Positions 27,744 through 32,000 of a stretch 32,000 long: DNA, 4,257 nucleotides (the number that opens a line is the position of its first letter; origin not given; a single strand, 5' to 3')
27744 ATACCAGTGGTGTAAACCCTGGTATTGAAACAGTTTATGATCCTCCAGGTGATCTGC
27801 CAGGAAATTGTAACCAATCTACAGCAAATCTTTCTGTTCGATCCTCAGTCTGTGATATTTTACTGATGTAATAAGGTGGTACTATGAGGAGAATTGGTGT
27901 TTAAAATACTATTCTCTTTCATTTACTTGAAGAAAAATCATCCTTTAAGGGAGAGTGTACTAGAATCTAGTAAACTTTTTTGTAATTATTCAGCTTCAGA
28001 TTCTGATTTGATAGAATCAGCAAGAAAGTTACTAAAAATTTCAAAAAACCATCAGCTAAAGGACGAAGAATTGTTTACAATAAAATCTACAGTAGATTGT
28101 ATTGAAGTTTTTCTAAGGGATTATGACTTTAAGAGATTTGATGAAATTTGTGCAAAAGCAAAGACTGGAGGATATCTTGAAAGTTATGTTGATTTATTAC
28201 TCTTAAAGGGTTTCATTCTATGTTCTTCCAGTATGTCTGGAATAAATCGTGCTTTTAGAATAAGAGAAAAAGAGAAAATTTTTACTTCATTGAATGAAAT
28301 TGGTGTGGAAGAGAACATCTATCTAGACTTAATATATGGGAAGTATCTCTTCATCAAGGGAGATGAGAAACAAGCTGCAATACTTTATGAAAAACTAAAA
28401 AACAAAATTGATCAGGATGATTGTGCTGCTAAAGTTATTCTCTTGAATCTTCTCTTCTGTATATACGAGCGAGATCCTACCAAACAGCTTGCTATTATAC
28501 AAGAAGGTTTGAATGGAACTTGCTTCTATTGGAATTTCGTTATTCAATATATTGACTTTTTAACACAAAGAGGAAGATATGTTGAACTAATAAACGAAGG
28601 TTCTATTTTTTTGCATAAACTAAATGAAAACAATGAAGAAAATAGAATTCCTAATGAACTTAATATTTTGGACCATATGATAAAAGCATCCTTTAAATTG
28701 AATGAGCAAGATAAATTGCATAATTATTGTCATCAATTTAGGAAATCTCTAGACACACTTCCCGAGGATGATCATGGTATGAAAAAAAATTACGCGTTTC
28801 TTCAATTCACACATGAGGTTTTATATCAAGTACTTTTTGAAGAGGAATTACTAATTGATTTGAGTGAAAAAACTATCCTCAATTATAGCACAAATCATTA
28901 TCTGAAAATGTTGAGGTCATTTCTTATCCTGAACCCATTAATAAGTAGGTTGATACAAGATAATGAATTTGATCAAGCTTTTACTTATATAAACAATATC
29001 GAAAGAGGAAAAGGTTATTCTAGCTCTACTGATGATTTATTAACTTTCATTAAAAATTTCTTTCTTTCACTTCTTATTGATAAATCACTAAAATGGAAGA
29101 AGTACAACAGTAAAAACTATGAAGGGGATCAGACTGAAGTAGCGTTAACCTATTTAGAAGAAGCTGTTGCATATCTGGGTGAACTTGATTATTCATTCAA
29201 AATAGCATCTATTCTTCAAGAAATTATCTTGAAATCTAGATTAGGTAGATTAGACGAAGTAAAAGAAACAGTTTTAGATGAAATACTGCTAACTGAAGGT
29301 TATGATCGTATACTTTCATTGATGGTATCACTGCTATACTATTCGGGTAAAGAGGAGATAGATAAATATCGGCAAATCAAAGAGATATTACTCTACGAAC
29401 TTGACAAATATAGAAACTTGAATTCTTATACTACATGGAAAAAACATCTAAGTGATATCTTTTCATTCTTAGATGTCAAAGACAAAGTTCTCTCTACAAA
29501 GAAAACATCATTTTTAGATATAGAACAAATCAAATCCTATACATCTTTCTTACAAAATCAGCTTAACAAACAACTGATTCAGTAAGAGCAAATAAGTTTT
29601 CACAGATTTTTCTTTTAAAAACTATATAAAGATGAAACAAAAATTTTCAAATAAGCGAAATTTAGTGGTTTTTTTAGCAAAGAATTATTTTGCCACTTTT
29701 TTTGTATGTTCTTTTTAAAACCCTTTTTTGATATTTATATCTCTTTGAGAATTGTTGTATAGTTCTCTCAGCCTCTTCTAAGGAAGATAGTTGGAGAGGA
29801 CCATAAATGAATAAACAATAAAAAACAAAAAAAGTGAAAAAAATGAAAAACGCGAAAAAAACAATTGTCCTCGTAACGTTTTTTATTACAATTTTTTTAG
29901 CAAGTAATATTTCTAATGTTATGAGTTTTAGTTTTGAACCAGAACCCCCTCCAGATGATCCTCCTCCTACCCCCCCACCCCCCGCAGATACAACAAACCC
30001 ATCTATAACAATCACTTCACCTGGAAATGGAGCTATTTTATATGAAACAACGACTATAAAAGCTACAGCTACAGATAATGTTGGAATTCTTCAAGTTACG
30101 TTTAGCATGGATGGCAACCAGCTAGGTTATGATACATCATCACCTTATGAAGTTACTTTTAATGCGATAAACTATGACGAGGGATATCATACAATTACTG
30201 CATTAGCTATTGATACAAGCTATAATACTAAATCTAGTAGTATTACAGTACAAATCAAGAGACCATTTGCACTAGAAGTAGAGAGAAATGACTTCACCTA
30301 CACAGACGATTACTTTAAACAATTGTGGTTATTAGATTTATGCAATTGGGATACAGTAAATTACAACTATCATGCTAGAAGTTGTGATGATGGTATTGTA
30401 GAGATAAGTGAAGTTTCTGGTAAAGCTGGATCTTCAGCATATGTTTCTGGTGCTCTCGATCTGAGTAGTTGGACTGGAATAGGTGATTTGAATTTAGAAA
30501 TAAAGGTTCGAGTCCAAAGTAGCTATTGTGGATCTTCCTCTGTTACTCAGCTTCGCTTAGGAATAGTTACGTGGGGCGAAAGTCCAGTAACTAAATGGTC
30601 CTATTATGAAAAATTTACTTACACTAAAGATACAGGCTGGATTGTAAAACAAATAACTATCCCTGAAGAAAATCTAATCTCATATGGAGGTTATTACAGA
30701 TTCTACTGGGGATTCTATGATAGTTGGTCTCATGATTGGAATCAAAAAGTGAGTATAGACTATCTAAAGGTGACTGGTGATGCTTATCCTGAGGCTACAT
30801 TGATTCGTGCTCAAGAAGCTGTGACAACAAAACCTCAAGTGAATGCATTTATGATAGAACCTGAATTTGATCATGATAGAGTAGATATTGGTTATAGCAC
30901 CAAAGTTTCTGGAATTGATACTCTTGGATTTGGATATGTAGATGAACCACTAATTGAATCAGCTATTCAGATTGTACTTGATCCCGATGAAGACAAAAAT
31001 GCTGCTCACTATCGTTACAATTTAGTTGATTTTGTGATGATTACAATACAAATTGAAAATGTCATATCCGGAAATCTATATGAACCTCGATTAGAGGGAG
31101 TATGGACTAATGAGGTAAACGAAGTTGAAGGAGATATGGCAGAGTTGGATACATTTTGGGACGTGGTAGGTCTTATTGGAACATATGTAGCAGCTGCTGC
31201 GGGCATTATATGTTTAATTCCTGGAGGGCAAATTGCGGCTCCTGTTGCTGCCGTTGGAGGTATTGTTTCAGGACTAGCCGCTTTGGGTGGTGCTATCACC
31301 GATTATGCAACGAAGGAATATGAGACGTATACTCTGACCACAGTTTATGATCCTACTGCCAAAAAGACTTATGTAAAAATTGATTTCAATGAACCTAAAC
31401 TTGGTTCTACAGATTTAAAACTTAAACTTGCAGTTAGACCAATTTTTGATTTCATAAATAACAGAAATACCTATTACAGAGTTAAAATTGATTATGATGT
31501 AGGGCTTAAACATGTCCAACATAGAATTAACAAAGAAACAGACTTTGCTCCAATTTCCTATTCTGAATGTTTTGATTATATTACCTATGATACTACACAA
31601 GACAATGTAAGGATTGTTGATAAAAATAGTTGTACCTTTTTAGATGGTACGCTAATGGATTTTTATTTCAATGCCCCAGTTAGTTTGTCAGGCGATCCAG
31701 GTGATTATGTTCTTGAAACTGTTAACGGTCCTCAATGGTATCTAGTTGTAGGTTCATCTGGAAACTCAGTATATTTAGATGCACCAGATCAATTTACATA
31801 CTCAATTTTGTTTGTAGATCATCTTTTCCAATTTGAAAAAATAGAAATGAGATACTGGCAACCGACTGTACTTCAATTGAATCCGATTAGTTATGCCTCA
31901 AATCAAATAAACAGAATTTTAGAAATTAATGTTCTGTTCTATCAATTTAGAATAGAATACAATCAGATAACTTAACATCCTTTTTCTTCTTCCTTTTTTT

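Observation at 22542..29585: Candidate archaeal radical SAM/SPASM RiPP operon with unusual partners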

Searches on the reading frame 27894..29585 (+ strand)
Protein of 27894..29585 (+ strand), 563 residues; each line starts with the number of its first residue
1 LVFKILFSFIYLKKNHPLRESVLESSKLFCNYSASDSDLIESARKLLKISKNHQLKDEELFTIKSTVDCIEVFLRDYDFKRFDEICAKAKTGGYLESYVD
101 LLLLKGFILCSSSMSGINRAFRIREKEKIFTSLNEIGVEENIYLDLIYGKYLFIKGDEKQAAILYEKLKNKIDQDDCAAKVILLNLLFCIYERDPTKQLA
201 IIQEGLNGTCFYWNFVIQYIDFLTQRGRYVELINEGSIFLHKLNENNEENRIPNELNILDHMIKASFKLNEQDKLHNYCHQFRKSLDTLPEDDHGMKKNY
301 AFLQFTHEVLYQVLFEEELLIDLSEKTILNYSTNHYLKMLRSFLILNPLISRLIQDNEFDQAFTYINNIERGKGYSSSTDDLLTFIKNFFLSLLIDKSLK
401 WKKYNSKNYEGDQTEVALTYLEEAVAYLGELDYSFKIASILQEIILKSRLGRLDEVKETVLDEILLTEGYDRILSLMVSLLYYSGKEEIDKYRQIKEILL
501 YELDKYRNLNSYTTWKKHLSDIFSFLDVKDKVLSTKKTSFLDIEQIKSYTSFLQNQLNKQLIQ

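Call 4: search_protein_families(library=pfam, proteins=[window:27894-29585:+], max_evalue=0.1)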
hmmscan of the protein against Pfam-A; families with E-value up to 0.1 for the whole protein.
window:27894-29585:+ (563 aa): 1 family
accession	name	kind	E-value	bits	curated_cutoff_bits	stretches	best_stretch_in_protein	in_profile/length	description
PF17385.8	LBP_M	-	0.031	14.3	25.2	0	104-212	90-195/221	Lacto-N-biose phosphorylase central domain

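Call 5: search_protein_families(library=ncbifam, proteins=[window:27894-29585:+], max_evalue=0.1)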
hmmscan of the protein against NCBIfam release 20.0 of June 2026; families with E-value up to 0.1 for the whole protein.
window:27894-29585:+ (563 aa): 0 families

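Call 46: predict_structure(alignment_id=A3)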
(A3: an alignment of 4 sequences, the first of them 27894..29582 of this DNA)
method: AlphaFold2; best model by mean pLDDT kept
length: 563 residues; sequences in the alignment: 4
mean_pLDDT: 73.7   pTM: 0.56
mean pLDDT of the five models: 73.7, 72.2, 66.6, 62.3, 51.0
residues with pLDDT >= 90: 27; 70-90: 348; 50-70: 153; < 50: 35
segments of 3 or more residues with pLDDT < 50: 1-12, 535-543, 561-563
pLDDT, mean of each block of 10 residues (from residue 1): 42 61 64 65 80 80 84 78 88 84 79 57 83 82 79 84 85 67 76 77 71 68 68 80 66 79 78 84 84 63 72 63 52 52 64 73 75 57 82 88 88 93 86 80 90 86 81 85 83 87 72 62 62 48 55 65 42
secondary structure, 60 per line:
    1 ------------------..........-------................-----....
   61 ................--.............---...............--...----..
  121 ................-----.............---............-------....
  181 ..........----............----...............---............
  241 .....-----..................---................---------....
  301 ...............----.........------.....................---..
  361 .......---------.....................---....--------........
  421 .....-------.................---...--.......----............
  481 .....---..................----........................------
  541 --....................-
elements in order: H19-28 H36-51 H57-76 H79-91 H95-109 H119-136 H142-154 H158-169 H177-190 H195-206 H211-225 H229-245 H251-268 H272-287 H297-315 H320-328 H335-355 H359-367 H377-397 H401-404 H413-425 H433-449 H458-464 H469-485 H489-506 H511-534 H543-562

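Call 47: search_protein_families(library=padloc, proteins=[window:27894-29585:+], max_evalue=0.01)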
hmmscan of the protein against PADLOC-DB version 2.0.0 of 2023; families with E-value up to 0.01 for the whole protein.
window:27894-29585:+ (563 aa): 0 families

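Call 52: fold_search(model_id=the predicted structure, library=pdb)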
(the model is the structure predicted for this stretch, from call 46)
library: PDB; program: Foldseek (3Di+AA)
matches with E <= 10: 500; with E <= 0.001: 5
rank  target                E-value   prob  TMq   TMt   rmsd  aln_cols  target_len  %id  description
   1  8fy4_B                3.0e-04  1.00  0.25  0.25  16.9       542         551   12  Structure of NOT1:NOT10:NOT11 module of the chicken CCR4-NOT complex (released 2023-08-30)
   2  8hmc_C                5.2e-04  1.00  0.31  0.28  21.5       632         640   12  base module state 1 of Tetrahymena IFT-A (released 2023-06-14)
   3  9hmf_K                6.3e-04  0.99  0.16  0.13  40.7       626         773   13  Periplasmic scaffold of the Campylobacter jejuni flagellar motor (alpha carbon trace) (released 2024-12-25)
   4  5dse_C                7.1e-04  1.00  0.18  0.15  26.6       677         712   11  Crystal Structure of the TTC7B/Hyccin Complex (released 2015-12-02)
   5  6gmh_Q                8.1e-04  1.00  0.26  0.19  25.3       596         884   12  Structure of activated transcription complex Pol II-DSIF-PAF-SPT6 (released 2018-08-22)
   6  4m57                  1.1e-03  1.00  0.24  0.21  27.1       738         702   10  Crystal structure of the pentatricopeptide repeat protein PPR10 from maize (released 2013-10-30)
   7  7dkh_A                2.2e-03  1.00  0.21  0.14  23.4       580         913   13  Crystal structure of the Ctr9/Paf1/Cdc73/Rtf1 quaternary complex (released 2021-11-24)
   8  7dkh_I                2.3e-03  1.00  0.21  0.14  24.0       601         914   12  Crystal structure of the Ctr9/Paf1/Cdc73/Rtf1 quaternary complex (released 2021-11-24)
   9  8fy3_B                2.3e-03  0.99  0.19  0.20  18.4       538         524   13  Structure of NOT1:NOT10:NOT11 module of the human CCR4-NOT complex (released 2023-07-26)
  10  9g8r_B                2.6e-03  0.99  0.19  0.11  28.7       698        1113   10  human SKI7-SKI238 complex in the open state (released 2024-10-16)
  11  7xn7_q                2.8e-03  0.98  0.19  0.13  37.8       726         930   12  RNA polymerase II elongation complex containing Spt4/5, Elf1, Spt6, Spn1 and Paf1C (released 2022-09-07)
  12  8r6s_G                2.9e-03  1.00  0.28  0.22  21.6       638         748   11  Plastid-encoded RNA polymerase (Integrated model) (released 2024-03-13)
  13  5i9g_C                3.2e-03  1.00  0.25  0.34  14.2       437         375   15  Crystal structure of designed pentatricopeptide repeat protein dPPR-U8C2 in complex with its target RNA U8C2 (released 2016-04-27)
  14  9a0j_G                3.8e-03  1.00  0.28  0.25  17.3       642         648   11  Deep learning enables the atomic structure determination of the Fanconi Anemia core complex from cryoEM (released 2020-09-15)
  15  5nnr_A                4.6e-03  1.00  0.29  0.26  19.6       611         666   11  Structure of Naa15/Naa10 bound to HypK-THB (released 2017-06-14)
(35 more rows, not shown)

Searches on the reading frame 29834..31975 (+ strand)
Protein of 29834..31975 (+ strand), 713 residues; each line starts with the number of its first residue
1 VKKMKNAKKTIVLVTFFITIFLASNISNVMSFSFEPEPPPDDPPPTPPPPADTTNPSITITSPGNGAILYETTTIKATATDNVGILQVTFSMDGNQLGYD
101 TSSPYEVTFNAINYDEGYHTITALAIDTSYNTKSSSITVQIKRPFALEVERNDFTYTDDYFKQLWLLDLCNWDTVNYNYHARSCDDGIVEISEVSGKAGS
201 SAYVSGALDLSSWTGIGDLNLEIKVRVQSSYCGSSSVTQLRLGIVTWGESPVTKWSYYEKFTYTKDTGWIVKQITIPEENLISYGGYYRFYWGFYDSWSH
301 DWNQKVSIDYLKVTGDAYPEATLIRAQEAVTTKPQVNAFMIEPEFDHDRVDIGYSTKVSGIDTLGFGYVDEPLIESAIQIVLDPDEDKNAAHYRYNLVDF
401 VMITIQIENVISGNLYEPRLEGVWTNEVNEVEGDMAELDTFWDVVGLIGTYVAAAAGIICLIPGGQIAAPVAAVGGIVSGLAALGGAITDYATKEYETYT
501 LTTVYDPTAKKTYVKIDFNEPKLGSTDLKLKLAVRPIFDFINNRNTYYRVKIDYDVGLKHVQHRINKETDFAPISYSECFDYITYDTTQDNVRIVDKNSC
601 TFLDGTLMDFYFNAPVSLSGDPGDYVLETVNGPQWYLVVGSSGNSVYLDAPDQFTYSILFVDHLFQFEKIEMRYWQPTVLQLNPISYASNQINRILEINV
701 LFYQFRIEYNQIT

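Call 4: search_protein_families(library=pfam, proteins=[window:29834-31975:+], max_evalue=0.1)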
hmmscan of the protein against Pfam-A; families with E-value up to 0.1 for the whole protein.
window:29834-31975:+ (713 aa): 2 families
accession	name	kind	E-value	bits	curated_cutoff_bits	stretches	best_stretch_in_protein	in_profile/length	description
PF17957.7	Big_7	-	2.1e-18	67.2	24.1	1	56-123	1-70/70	Bacterial Ig domain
PF09136.16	Glucodextran_B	-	0.02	15.2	27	1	56-141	1-81/83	Glucodextranase, domain B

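Call 5: search_protein_families(library=ncbifam, proteins=[window:29834-31975:+], max_evalue=0.1)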
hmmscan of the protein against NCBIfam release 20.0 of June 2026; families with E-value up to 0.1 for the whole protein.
window:29834-31975:+ (713 aa): 1 family
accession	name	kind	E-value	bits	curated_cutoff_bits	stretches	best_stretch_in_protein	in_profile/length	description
NF053731.1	TransRegFasRMycb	equivalog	0.042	13.6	330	1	528-590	86-146/199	HTH-type transcriptional activator FasR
